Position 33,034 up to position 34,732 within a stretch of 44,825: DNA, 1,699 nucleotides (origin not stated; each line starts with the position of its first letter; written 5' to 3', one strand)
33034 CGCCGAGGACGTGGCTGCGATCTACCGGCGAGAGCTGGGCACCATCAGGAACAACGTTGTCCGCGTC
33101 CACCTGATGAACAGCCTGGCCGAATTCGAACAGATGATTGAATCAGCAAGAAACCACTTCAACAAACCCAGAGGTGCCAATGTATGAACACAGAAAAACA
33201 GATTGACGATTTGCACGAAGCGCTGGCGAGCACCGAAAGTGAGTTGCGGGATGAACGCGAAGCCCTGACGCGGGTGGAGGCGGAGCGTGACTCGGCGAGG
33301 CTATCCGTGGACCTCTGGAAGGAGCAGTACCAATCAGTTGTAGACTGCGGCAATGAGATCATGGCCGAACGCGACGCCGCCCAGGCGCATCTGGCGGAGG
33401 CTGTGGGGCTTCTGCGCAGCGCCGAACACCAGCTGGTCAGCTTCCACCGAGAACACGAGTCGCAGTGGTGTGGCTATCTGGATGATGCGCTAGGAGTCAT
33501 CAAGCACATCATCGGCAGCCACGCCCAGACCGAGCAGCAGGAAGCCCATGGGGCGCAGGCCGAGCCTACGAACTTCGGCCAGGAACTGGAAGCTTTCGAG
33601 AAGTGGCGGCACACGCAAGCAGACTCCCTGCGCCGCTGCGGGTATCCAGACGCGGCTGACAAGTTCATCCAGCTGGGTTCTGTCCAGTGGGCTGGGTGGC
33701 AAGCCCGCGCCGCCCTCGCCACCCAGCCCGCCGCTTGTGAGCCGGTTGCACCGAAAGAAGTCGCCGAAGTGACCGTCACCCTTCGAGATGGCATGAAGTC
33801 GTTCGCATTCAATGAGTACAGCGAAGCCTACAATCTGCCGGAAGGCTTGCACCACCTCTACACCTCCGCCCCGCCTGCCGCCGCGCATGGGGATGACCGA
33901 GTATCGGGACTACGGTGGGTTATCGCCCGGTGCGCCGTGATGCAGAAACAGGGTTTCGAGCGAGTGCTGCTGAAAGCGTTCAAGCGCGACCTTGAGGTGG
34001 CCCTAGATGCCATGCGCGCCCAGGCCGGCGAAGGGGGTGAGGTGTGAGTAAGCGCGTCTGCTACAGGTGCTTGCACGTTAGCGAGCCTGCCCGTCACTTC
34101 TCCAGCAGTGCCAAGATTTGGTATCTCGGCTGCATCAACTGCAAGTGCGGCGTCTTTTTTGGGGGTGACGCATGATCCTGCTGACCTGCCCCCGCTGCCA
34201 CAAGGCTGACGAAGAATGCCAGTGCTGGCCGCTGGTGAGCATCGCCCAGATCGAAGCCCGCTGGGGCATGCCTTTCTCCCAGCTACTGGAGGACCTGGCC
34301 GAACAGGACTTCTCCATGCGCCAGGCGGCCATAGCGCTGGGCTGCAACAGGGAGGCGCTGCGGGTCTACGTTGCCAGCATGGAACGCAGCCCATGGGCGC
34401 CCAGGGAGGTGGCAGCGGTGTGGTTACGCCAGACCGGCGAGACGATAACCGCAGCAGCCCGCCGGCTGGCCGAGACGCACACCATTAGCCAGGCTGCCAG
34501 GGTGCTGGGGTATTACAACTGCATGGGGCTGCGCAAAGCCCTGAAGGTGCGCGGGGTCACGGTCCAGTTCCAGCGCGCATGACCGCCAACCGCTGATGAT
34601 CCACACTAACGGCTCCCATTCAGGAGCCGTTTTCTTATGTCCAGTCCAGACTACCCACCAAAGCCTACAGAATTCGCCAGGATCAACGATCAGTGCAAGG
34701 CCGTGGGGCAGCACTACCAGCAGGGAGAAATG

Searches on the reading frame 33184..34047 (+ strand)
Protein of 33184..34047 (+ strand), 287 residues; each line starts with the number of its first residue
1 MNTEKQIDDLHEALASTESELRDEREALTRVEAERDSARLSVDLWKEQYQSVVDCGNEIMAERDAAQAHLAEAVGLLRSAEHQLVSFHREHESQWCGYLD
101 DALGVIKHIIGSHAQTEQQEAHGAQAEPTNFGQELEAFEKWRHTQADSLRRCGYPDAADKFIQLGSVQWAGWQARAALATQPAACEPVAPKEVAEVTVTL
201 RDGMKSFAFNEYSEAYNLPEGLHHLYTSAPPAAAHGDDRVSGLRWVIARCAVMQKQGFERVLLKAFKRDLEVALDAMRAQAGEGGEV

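Call 9: search_protein_families(library=pfam, proteins=[window:33184-34047:+], max_evalue=0.01)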
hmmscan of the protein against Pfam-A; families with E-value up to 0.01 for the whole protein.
window:33184-34047:+ (287 aa): 0 families

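Call 11: search_protein_families(library=ncbifam, proteins=[window:33184-34047:+], max_evalue=1)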
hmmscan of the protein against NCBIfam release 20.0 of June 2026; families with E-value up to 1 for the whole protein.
window:33184-34047:+ (287 aa): 3 families
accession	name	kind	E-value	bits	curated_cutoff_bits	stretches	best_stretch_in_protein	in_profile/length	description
NF045487.1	ASRP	equivalog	0.038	12.6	300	1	3-84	388-469/593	archaea-specific SMC-related protein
NF002572.0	PRK02224.1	equivalog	0.15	10.2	1087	1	5-84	363-442/888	DNA double-strand break repair ATPase Rad50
TIGR02168.1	SMC_prok_B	equivalog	0.26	8.9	567.35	1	4-88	853-937/1181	chromosome segregation protein SMC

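Call 68: search_protein_families(library=phrogs, proteins=[window:33184-34047:+], max_evalue=0.01)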
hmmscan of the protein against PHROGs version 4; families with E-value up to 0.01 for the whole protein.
window:33184-34047:+ (287 aa): 0 families

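Call 86: search_protein_families(library=padloc, proteins=[window:33184-34047:+], max_evalue=0.01)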
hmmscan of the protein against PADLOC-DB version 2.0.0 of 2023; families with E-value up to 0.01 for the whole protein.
window:33184-34047:+ (287 aa): 0 families

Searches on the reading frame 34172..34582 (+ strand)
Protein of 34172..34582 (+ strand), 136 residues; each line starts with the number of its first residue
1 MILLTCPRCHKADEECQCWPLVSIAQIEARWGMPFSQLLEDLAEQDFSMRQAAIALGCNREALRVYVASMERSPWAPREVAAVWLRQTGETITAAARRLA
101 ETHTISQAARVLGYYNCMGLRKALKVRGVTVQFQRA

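Call 9: search_protein_families(library=pfam, proteins=[window:34172-34582:+], max_evalue=0.01)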
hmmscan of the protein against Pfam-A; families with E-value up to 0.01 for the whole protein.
window:34172-34582:+ (136 aa): 2 families
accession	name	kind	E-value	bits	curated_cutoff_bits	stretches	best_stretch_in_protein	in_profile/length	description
PF13384.12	HTH_23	-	0.00069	19.8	24.6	0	42-61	13-32/50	Homeodomain-like domain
PF13518.12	HTH_28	-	0.00075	20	25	0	38-67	5-33/52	Helix-turn-helix domain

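Call 11: search_protein_families(library=ncbifam, proteins=[window:34172-34582:+], max_evalue=1)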
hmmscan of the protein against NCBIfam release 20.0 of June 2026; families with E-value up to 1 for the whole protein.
window:34172-34582:+ (136 aa): 0 families

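Call 68: search_protein_families(library=phrogs, proteins=[window:34172-34582:+], max_evalue=0.01)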
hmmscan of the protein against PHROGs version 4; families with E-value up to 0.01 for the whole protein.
window:34172-34582:+ (136 aa): 0 families

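Call 86: search_protein_families(library=padloc, proteins=[window:34172-34582:+], max_evalue=0.01)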
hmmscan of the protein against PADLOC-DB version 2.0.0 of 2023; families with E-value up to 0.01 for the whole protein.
window:34172-34582:+ (136 aa): 0 families
